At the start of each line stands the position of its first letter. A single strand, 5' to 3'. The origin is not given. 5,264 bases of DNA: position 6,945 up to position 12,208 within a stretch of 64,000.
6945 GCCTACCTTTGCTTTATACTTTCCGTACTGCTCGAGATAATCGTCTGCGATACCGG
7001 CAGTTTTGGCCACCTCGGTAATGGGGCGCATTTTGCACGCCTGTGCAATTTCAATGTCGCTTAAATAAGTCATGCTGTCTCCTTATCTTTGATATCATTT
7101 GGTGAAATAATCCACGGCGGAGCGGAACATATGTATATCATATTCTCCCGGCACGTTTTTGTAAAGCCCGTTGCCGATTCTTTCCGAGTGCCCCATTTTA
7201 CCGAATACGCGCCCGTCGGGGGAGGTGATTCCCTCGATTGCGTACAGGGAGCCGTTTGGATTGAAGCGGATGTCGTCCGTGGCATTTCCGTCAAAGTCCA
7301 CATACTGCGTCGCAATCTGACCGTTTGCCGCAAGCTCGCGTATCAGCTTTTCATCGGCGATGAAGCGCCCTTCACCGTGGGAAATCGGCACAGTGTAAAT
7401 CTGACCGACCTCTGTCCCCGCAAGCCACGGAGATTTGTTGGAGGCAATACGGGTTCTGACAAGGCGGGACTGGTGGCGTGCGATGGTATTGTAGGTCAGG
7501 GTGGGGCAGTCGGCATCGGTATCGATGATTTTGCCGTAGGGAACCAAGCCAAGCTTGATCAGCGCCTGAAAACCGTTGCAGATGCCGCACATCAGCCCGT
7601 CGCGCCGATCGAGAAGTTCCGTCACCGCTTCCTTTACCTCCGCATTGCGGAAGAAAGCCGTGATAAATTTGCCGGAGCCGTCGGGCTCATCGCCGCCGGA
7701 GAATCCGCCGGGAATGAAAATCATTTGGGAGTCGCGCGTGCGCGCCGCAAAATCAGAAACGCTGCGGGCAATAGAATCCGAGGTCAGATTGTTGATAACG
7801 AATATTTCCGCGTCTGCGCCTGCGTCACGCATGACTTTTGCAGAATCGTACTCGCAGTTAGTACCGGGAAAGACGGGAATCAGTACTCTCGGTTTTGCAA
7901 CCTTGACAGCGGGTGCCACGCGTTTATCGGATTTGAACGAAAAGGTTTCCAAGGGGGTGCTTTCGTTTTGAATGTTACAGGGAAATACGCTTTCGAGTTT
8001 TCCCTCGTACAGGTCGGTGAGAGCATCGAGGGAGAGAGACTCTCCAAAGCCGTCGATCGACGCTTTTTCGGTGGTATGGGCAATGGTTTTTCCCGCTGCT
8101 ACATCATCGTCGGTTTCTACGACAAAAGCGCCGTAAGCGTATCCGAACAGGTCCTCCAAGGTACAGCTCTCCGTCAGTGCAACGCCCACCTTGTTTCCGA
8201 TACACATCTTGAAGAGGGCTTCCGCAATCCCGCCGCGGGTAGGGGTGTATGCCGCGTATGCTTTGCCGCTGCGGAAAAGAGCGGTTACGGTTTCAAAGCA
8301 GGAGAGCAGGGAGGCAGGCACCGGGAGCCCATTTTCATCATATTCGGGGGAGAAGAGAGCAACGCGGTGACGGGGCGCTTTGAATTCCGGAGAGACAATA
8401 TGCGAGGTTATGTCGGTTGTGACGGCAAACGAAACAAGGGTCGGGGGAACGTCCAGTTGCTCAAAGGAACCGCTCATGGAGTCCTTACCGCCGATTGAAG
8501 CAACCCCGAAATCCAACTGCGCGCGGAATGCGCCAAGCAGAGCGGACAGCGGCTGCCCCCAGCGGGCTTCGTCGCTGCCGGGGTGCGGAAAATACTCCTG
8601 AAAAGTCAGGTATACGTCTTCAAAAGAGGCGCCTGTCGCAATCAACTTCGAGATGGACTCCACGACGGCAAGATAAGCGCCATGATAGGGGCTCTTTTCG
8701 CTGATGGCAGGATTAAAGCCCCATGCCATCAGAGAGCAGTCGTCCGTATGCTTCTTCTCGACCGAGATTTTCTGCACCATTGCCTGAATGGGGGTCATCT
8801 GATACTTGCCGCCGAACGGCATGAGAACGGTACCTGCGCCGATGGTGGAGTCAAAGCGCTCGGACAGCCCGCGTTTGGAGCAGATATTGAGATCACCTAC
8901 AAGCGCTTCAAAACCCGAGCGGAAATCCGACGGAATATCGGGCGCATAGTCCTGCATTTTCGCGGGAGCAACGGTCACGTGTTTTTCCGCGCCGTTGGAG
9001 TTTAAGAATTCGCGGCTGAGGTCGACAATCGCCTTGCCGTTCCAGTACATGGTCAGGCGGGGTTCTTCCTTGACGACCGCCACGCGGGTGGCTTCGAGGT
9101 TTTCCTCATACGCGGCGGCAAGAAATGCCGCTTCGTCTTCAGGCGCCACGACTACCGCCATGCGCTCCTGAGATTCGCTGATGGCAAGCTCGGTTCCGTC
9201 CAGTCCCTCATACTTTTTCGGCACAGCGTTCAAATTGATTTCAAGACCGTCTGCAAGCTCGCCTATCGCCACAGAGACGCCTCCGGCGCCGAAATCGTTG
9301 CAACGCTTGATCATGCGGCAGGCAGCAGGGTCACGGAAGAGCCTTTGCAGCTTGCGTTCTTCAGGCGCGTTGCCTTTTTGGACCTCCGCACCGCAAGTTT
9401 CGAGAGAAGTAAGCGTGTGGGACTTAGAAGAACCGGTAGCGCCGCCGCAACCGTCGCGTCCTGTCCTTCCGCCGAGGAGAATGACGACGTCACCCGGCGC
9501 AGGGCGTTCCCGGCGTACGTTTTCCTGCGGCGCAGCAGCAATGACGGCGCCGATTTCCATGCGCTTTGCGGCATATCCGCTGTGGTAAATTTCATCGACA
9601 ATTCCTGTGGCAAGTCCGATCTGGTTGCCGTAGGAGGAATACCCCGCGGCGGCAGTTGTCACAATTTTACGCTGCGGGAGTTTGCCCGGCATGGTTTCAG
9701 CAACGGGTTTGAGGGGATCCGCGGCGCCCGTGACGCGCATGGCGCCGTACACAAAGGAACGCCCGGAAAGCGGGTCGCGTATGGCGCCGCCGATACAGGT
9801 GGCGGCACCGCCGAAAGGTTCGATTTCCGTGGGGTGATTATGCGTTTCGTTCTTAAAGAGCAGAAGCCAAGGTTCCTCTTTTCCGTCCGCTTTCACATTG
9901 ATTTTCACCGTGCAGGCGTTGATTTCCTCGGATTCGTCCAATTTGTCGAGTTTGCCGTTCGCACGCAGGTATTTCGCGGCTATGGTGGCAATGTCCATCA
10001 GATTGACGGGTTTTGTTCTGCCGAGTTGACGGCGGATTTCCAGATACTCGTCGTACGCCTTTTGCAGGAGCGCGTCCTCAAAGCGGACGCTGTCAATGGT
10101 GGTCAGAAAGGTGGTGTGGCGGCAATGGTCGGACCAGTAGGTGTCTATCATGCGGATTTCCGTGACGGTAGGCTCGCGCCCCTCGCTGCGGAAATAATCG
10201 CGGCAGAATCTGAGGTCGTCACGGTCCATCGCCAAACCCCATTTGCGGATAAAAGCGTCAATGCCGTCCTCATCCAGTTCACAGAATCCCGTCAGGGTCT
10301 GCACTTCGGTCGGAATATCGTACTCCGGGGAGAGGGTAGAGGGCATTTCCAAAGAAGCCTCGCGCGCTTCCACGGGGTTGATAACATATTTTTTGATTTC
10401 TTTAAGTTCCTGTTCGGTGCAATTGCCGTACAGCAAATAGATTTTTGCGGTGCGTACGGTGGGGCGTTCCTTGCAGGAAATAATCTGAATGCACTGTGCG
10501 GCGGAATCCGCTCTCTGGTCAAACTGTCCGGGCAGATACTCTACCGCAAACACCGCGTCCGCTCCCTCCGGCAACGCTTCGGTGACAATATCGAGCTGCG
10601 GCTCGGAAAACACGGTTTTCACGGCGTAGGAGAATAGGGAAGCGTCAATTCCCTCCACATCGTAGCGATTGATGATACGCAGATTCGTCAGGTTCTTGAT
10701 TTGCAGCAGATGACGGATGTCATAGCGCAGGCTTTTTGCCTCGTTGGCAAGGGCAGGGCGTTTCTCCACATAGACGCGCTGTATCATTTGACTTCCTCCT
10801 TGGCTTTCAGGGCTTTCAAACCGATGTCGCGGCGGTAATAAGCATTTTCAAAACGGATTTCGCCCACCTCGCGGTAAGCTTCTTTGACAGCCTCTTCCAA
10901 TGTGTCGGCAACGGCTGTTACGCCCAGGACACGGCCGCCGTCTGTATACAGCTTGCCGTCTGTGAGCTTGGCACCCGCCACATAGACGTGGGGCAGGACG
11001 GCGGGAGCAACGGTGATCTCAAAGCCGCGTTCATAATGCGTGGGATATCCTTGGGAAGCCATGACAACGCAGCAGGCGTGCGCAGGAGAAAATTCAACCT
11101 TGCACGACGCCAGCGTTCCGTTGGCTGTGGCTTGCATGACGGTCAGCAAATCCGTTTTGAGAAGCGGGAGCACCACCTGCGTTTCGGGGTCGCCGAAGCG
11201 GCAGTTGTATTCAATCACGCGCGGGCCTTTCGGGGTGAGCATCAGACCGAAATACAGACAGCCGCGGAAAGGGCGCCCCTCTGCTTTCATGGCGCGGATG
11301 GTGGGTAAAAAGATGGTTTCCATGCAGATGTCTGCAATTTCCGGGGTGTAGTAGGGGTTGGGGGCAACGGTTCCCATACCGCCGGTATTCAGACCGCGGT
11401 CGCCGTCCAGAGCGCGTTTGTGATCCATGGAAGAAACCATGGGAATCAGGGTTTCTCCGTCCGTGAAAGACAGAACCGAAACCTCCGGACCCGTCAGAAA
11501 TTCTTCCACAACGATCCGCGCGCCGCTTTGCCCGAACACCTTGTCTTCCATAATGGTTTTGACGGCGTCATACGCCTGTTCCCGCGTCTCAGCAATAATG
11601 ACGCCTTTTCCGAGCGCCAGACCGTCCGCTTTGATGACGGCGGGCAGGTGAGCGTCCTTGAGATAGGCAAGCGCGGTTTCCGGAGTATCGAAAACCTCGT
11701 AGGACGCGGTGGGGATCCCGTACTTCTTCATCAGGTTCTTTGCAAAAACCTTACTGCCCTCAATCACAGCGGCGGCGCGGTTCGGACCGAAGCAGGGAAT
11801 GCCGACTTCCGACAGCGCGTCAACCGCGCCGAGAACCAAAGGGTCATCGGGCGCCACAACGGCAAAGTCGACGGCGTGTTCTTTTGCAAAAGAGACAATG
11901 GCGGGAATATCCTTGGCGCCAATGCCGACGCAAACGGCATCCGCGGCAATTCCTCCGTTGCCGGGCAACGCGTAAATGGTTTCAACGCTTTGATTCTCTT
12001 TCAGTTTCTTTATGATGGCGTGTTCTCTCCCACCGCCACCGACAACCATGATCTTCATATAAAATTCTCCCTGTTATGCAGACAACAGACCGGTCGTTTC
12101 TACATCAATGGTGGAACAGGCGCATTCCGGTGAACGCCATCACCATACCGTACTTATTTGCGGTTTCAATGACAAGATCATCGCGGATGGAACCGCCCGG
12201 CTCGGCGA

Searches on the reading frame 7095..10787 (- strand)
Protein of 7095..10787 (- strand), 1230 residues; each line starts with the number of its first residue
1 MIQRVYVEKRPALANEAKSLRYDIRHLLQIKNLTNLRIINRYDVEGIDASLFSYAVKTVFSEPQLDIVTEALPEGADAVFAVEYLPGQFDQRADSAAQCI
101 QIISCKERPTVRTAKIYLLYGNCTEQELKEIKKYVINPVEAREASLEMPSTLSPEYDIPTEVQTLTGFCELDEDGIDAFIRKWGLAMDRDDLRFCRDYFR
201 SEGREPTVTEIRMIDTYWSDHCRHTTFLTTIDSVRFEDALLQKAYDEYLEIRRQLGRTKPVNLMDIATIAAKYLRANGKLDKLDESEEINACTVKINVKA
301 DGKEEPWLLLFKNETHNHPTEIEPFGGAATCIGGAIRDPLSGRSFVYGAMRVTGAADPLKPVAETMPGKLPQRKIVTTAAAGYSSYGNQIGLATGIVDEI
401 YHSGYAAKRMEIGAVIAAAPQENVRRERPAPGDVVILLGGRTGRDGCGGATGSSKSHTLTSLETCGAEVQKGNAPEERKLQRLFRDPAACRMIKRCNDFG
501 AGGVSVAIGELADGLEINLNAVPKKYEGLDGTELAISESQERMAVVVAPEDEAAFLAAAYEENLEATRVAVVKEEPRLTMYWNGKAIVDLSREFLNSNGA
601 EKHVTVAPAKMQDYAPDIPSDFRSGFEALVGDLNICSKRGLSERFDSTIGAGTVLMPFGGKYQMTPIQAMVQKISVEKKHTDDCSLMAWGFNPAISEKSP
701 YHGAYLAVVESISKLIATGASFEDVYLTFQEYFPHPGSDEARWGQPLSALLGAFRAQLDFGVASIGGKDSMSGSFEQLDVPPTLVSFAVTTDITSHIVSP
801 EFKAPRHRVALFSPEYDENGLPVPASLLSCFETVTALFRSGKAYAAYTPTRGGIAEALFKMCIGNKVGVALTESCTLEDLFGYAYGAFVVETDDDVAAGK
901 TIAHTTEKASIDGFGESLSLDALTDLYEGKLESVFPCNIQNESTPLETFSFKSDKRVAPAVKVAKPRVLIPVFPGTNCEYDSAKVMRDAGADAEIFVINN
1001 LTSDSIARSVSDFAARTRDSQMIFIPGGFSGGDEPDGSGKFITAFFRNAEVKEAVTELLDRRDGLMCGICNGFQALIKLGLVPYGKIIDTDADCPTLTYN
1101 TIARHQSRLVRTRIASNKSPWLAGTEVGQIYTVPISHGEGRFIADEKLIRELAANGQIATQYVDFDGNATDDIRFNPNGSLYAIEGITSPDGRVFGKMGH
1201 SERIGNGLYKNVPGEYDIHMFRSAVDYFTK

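Call 74: search_protein_families(library=pfam, proteins=[window:7095-10787:-], max_evalue=0.00001)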
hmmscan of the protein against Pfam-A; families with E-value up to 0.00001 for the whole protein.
window:7095-10787:- (1230 aa): 3 families
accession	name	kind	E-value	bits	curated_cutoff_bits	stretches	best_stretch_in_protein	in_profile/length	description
PF13507.12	GATase_5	-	1.3e-83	280.5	27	1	965-1228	1-260/260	CobB/CobQ-like glutamine amidotransferase domain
PF02769.27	AIRS_C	-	1.1e-29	104.1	23.1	1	431-582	2-155/156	AIR synthase related protein, C-terminal domain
PF18072.6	FGAR-AT_linker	-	7.2e-11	42.9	26.6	1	181-224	6-49/50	Formylglycinamide ribonucleotide amidotransferase linker domain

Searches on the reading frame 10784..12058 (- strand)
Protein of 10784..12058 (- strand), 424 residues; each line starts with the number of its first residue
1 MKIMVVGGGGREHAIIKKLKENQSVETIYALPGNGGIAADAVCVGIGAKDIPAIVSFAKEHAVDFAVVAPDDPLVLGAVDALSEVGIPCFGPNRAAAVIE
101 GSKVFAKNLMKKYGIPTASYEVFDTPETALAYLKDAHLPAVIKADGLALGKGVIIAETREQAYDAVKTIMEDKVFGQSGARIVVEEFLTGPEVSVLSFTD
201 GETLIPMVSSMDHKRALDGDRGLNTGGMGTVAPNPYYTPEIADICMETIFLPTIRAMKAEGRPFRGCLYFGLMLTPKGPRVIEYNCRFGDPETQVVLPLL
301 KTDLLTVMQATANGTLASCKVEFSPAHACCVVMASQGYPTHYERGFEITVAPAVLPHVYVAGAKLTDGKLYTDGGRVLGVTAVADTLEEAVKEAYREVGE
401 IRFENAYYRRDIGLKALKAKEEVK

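Call 74: search_protein_families(library=pfam, proteins=[window:10784-12058:-], max_evalue=0.00001)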
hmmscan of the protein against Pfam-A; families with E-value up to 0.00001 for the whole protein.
window:10784-12058:- (424 aa): 5 families
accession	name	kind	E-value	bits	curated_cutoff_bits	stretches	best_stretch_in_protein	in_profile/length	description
PF01071.24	GARS_A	-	4.8e-78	261.9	27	1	101-293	1-194/194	Phosphoribosylglycinamide synthetase, ATP-grasp (A) domain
PF02844.21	GARS_N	-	1.8e-34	118.9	29.5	1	1-100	1-100/100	Phosphoribosylglycinamide synthetase, N domain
PF02843.22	GARS_C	-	4.2e-31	107.6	34.8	1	328-414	1-91/92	Phosphoribosylglycinamide synthetase, C domain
PF02786.22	CPSase_L_D2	-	6.5e-07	29.5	19.8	1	103-287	2-179/211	Carbamoyl-phosphate synthase L chain, ATP binding domain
PF02222.28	ATP-grasp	-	4.8e-06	26.8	27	1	109-197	2-86/179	ATP-grasp domain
